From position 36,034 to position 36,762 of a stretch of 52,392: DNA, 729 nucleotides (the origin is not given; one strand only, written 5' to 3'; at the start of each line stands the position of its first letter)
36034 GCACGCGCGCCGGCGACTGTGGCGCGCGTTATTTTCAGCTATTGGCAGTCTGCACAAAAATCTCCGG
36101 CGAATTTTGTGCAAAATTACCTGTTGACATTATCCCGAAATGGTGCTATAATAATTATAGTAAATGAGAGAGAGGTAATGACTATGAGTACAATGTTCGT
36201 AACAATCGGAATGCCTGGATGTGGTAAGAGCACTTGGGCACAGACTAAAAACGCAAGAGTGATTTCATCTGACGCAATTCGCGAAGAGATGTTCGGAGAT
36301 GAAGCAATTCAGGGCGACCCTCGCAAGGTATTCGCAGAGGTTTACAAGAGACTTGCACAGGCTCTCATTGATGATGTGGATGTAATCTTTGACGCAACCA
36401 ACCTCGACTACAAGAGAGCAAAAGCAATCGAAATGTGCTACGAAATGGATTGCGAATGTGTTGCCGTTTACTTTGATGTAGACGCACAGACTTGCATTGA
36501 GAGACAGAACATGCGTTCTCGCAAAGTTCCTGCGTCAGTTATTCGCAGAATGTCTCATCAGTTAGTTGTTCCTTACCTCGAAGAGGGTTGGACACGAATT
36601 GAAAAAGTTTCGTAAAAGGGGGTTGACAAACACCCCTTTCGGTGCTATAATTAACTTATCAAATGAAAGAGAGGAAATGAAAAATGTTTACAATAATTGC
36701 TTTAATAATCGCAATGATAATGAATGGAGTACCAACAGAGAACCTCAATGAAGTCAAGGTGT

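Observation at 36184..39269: Split T4-Pnk (separate kinase and HAD phosphatase genes) flanking a compact 2H phosphoesterase: RNA end-healing or signal-nucleotide degrading module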

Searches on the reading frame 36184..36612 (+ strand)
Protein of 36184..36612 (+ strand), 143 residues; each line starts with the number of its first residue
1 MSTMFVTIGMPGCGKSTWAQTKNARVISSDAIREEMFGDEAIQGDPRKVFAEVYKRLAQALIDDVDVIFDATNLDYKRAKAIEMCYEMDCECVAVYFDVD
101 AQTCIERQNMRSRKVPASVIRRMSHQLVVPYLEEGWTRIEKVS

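Call 3: search_protein_families(library=pfam, max_evalue=1, proteins=[window:36184-36612:+])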
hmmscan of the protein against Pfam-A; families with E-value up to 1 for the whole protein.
seq(143 aa): 7 families
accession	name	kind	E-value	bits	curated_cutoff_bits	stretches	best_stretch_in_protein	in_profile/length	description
PF13671.12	AAA_33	-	8.6e-23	81.7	27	1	4-127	1-140/143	AAA domain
PF13207.12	AAA_17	-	0.00038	21.2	27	1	8-111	1-122/136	AAA domain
PF08433.16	KTI12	-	0.0037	17.3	22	1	6-125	5-135/271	Chromatin associated protein KTI12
PF00910.28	RNA_helicase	-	0.0046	17.9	21.5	1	7-78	3-70/105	RNA helicase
PF13238.12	AAA_18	-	0.005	17.7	29.4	1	8-112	4-112/128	AAA domain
PF01202.28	SKI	-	0.06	13.9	22.1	1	11-114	1-108/159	Shikimate kinase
PF01443.25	Viral_helicase1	-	0.06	13.6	21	1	7-25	3-21/228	Viral superfamily 1 RNA helicase core domain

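Call 4: search_protein_families(library=phrogs, max_evalue=0.01, proteins=[window:36184-36612:+])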
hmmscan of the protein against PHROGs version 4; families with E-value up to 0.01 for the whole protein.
seq(143 aa): 7 families
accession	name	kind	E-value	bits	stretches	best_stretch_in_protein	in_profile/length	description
phrog_505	-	other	1.4e-20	74.9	1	1-127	1-140/295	polynucleotide kinase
phrog_6931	-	unknown function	3.1e-17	63.8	1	3-140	186-337/343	-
phrog_2071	-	other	4e-15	57.4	1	2-127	16-141/282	ATPase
phrog_8238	-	DNA, RNA and nucleotide metabolism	3e-08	33.2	1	1-140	1-153/737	RNA ligase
phrog_10255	-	other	0.00022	22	1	4-43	3-46/230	kinase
phrog_4581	-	head and packaging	0.0009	19.7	1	3-118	125-245/395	terminase small subunit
phrog_35548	-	unknown function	0.0026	18.5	1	3-116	6-129/166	-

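Call 16: search_solved_structures(query=window:36184-36612:+, max_evalue=0.01, show_alignments=2)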
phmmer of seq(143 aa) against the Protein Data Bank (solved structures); distinct sequences matched with E-value up to 0.01: 9.
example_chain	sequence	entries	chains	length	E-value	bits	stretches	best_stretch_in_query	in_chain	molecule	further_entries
4gp7_A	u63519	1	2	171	3.5e-10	43.8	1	4-127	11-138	Metallophosphoesterase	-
4jst_A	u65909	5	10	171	1.3e-09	41.9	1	4-127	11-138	Metallophosphoesterase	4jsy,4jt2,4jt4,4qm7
4gp6_A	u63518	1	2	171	2.8e-09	40.8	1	4-128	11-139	Metallophosphoesterase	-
4mde_A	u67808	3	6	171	2.2e-08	37.9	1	4-127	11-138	Metallophosphoesterase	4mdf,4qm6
3a4l_A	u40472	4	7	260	1.3e-05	28.9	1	4-134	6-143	L-seryl-tRNA(Sec) kinase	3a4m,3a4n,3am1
3adb_A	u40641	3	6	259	1.6e-05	28.7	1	5-134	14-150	L-seryl-tRNA(Sec) kinase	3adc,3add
1ly1_A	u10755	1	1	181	0.00097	22.9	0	3-124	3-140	polynucleotide kinase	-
1ltq_A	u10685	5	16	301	0.0033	21.2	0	3-124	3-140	POLYNUCLEOTIDE KINASE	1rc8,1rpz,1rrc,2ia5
4xrp_A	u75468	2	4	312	0.0056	20.4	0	4-124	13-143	Pnkp1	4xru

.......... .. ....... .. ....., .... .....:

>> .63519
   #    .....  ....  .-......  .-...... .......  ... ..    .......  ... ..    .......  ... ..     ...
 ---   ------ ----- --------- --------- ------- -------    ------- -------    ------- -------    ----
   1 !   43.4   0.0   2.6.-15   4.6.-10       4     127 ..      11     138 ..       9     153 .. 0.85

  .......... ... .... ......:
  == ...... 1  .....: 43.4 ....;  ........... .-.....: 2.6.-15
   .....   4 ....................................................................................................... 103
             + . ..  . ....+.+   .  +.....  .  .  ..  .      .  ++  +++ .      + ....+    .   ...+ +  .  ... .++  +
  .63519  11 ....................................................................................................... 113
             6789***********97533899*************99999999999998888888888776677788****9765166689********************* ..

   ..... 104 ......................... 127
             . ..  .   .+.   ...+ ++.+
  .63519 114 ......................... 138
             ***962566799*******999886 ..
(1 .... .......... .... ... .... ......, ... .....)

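Call 18: search_protein_families(library=ncbifam, max_evalue=1, proteins=[window:36184-36612:+])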
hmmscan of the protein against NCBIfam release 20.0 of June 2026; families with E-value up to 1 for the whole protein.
seq(143 aa): 7 families
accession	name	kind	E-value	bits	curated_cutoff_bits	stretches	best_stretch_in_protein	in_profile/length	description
TIGR04075.1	bacter_Pnkp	equivalog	7.1e-16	57.6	750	1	4-127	10-137/851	polynucleotide kinase-phosphatase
TIGR03574.1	selen_PSTK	equivalog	3.3e-12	46.4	290.5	1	6-138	3-143/249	L-seryl-tRNA(Sec) kinase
TIGR03575.1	selen_PSTK_euk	equivalog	0.00012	21.4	382.35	1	93-134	157-198/340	L-seryl-tRNA(Sec) kinase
TIGR01663.1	PNK-3'Pase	equivalog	0.017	13.5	502.8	1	3-142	365-500/520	bifunctional polynucleotide phosphatase/kinase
TIGR01351.1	adk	subfamily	0.02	14.5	168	1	5-36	2-38/212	adenylate kinase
NF040667.1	hom_kin_desulfo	exception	0.026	14.4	197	1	6-69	4-74/163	homoserine kinase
NF000272.2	OqxA_adapt_sub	exception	0.077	11.9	835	1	16-118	143-240/391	multidrug efflux RND transporter periplasmic adaptor subunit OqxA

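Call 19: search_protein_families(library=padloc, max_evalue=1, proteins=[window:36184-36612:+])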
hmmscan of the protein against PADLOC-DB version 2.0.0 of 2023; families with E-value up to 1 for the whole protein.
seq(143 aa): 2 families
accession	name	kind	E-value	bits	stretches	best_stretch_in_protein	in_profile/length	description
PDLC02911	VakA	-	0.00063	18.3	1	2-118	2-118/163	-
PDLC03341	MTase_II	-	0.015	12.8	1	39-115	80-155/316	Type II methyltransferase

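Call 56: search_dna_similar(query=window:36184-36612:+, collection=phages, mode=protein, max_evalue=0.00001, max_rows=30)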
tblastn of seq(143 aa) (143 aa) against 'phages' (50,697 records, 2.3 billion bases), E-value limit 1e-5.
Records with a match: 165; places in all: 165; records where one place covers at least 80% of the query: 165.
Best place of each record, by identity: <60% 165.
By first word of the organism name: Streptomyces 108; Bacillus 38; Stenotrophomonas 2; Gordonia 2; Clavibacter 2; Caulobacter 2; Salmonella 2; Cronobacter 2; Lysinibacillus 1; Clostridium 1; and 5 more.
By host as written in the record: Streptomyces griseus ATCC 10137 46; Streptomyces lividans JI 1326 29; Bacillus anthracis Sterne 10; Streptomyces viridochromogenes DSM40736 9; Bacillus anthracis 7; Bacillus cereus 6; - 6; Streptomyces sanglieri UNT16F27A 4; and 30 more.
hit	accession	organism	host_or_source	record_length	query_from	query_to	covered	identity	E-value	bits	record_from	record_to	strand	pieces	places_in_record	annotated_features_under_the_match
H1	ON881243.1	Bacillus phage PK-3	Bacillus sp.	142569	2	139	97%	39.2%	3e-24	102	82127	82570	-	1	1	AAA family ATPase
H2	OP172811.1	Lysinibacillus phage LC76P1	Lysinibacillus capsici DO76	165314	1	140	98%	38.6%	2e-19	89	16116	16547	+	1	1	hypothetical protein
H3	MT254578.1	Bacillus phage Izhevsk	Bacillus cereus VKM B-370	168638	1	142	99%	36.8%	2e-19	89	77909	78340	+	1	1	AAA family ATPase domain-containing protein | tRNA ligase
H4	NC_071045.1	Bacillus phage Izhevsk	Bacillus cereus VKM B-370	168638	1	142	99%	36.8%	2e-19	89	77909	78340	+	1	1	ATPase | tRNA ligase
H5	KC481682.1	Bacillus phage vB_BanS-Tsamsa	Bacillus anthracis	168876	1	142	99%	36.8%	3e-19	88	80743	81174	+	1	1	hypothetical protein (x2)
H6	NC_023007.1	Bacillus phage vB_BanS-Tsamsa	Bacillus anthracis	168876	1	142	99%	36.8%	3e-19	88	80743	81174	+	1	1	hypothetical protein | RNA ligase and tail fiber protein attachment catalyst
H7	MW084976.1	Bacillus phage Kirov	Bacillus cereus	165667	3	140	97%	37.9%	3e-21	94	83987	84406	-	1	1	polynucleotide kinase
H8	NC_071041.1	Bacillus phage Kirov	Bacillus cereus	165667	3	140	97%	37.9%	3e-21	94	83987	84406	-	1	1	ATPase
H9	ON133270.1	Bacillus phage 2S-4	Rosselomorea vietnamensis FJAT-46955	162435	9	139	92%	39.7%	6e-23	99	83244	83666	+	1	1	none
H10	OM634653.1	Bacillus phage vB_BsuS_PJN02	Bacillus subtilis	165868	9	139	92%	39.7%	6e-23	99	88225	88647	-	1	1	polynucleotide kinase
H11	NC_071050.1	Bacillus phage vB_BsuS_PJN02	Bacillus subtilis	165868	9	139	92%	39.7%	6e-23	99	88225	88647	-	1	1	ATPase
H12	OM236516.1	Bacillus phage FADO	Bacillus subtilis BEST7003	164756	9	139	92%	39.7%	2e-22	97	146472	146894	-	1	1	hypothetical protein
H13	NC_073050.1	Bacillus phage FADO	Bacillus subtilis BEST7003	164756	9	139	92%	39.7%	2e-22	97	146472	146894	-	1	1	hypothetical protein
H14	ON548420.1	Bacillus phage vB_BanS-Thrax4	Bacillus anthracis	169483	1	142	99%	36.1%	1e-18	86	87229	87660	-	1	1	polynucleotide kinase | RNA ligase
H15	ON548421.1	Bacillus phage vB_BanS-Thrax5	Bacillus anthracis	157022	8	140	93%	38.4%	2e-16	80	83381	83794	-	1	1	polynucleotide kinase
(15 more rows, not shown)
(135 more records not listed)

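Call 58: get_annotated_region(hit=H3, flank=4000)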
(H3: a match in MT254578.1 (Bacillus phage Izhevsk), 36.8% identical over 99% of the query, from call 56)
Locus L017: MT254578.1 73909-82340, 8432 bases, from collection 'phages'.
description: Bacillus phage Izhevsk, complete genome.
organism: Bacillus phage Izhevsk (NCBI taxid 2724322)
taxonomy: Viruses; Duplodnaviria; Heunggongvirae; Uroviricota; Caudoviricetes; Joanripponvirinae; Tsamsavirus; Tsamsavirus izhevsk
host: Bacillus cereus VKM B-370; source: soil sample; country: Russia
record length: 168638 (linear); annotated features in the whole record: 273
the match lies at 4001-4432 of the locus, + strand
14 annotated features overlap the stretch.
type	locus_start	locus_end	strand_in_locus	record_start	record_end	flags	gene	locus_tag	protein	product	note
CDS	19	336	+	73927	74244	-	-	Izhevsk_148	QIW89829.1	hypothetical protein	-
CDS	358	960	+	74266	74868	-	-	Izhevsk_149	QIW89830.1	putative nucleotidyltransferase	-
CDS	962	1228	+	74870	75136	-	-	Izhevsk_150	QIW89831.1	putative signal peptide-containing lipoprotein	-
CDS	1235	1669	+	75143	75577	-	-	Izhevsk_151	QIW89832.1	hypothetical protein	-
CDS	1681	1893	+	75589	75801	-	-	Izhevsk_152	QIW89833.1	hypothetical protein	-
CDS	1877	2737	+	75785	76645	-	-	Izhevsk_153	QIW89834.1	serine peptidase S8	serine peptidase S8 (subtilisin-like)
CDS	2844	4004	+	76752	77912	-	-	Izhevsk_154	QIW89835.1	tRNA ligase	-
CDS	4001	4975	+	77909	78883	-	-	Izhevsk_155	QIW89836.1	AAA family ATPase domain-containing protein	-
CDS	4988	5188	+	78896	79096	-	-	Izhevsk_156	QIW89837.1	hypothetical protein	-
CDS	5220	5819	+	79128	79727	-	-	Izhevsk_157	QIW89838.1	Clp protease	-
CDS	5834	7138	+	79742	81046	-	-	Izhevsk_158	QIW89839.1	DNA ligase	-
CDS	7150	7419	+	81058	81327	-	-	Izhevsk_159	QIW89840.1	hypothetical protein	-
CDS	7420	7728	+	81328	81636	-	-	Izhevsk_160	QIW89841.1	hypothetical protein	-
CDS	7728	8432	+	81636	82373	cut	-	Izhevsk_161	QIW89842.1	GIY-YIG endonuclease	-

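Call 59: get_annotated_region(hit=H1, flank=4000)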
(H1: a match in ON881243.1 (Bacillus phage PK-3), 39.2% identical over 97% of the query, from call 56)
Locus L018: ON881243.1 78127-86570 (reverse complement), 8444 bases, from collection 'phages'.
description: Bacillus phage PK-3, complete genome.
organism: Bacillus phage PK-3 (NCBI taxid 2961841)
taxonomy: Viruses; Duplodnaviria; Heunggongvirae; Uroviricota; Caudoviricetes
host: Bacillus sp.; source: soil; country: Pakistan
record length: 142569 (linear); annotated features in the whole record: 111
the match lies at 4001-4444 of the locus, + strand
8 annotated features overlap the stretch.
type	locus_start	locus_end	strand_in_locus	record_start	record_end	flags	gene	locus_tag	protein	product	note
CDS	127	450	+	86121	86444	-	-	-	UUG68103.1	hypothetical protein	-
CDS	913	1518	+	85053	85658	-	-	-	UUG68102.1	nucleotidyltransferase domain-containing protein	-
CDS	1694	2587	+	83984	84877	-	-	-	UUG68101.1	S8 family peptidase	-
CDS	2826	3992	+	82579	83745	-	-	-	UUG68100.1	RnlA family RNA ligase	T4 RnlA family RNA ligase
CDS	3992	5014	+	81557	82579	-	-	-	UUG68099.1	AAA family ATPase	-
CDS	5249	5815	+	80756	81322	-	-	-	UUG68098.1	ATP-dependent Clp protease proteolytic subunit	-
CDS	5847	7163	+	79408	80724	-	-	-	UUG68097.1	ATP-dependent DNA ligase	-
CDS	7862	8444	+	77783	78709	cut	-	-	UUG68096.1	RNA ligase family protein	-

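Call 98: find_related_loci(query=window:36184-36612:+, collection=viral_contigs, flank=6000)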
Query window:36184-36612:+ (143 aa) in viral_contigs; peptide patterns used: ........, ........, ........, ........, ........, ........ (x = any residue, [..] = any of these).
3 stretches matched a pattern, but none encodes a relative of the query by tblastn (E <= 1e-3).

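Call 99: find_homologous_proteins(query=window:36184-36612:+, max_evalue=1e-10)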
Query seq(143 aa) (143 aa): 10 proteins with E <= 1e-10 among 15 candidates.
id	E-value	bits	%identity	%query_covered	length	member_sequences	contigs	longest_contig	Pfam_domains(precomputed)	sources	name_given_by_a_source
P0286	4.8e-81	288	91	100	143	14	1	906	PF13671.13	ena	-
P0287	1.9e-80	286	89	99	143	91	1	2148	PF13671.13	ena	-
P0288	6.5e-79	281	90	100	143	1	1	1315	PF13671.13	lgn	-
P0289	3.0e-78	279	88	100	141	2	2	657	PF13671.13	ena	-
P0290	4.1e-78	278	90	100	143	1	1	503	PF13671.13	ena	-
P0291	1.5e-51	192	62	99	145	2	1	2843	PF01591.25,PF13671.13,PF13207.13,PF08433.17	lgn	-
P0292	5.9e-27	113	47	100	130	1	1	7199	PF13671.13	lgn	-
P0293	3.2e-23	101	45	85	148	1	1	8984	PF13671.13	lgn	-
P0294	9.3e-21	93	40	92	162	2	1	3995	PF13671.13,PF13207.13,PF08433.17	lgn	-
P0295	5.5e-19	87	37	95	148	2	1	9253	PF13671.13,PF13207.13,PF08433.17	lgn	-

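Call 100: find_encoding_contigs(protein=P0293, flank=9000, max_places=2)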
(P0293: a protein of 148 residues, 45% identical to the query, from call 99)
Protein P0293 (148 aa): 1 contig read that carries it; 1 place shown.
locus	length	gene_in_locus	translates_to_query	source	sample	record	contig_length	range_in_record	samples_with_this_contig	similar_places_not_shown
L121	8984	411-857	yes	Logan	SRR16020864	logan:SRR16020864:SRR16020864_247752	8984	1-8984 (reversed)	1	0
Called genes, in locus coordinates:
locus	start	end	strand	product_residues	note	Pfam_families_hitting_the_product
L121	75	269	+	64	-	-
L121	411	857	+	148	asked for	PF13671:AAA_33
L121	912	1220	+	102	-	-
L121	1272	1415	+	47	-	-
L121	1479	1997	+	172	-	-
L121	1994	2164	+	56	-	-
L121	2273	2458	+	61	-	-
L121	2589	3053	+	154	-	-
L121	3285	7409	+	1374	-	-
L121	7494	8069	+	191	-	-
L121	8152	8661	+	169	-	-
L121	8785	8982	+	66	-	?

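Call 101: find_encoding_contigs(protein=P0295, flank=9000, max_places=2)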
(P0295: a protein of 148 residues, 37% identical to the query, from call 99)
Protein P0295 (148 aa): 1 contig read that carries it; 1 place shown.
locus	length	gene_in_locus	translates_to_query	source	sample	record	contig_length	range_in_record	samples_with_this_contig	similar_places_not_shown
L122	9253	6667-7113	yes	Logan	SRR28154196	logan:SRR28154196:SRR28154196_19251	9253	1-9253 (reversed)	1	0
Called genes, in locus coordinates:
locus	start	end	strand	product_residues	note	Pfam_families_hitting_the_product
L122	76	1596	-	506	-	-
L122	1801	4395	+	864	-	PF13087:AAA_12 (faint), PF00580:UvrD-helicase, PF13245:AAA_19, PF01443:Viral_helicase1 (faint), PF13361:UvrD_C, PF13538:UvrD_C_2 (weak)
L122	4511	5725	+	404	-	-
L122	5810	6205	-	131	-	-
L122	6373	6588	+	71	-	-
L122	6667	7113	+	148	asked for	PF08433:KTI12, PF13671:AAA_33, PF13207:AAA_17 (faint)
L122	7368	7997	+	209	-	-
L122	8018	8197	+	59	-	-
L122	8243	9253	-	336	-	?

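Call 102: find_encoding_contigs(protein=P0292, flank=9000, max_places=2)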
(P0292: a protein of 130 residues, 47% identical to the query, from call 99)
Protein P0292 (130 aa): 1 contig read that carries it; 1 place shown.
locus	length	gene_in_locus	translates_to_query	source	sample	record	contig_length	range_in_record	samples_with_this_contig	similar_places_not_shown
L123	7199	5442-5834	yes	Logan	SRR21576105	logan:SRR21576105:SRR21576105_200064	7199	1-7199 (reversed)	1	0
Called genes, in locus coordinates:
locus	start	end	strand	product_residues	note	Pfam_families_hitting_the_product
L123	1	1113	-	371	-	?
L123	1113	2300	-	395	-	PF27269:YonG_N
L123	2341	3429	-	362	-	-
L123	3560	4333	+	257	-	PF00763:THF_DHG_CYH, PF02882:THF_DHG_CYH_C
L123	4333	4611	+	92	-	-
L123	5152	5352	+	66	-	-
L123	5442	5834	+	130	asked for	PF13671:AAA_33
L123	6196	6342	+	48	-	-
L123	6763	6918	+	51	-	-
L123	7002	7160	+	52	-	-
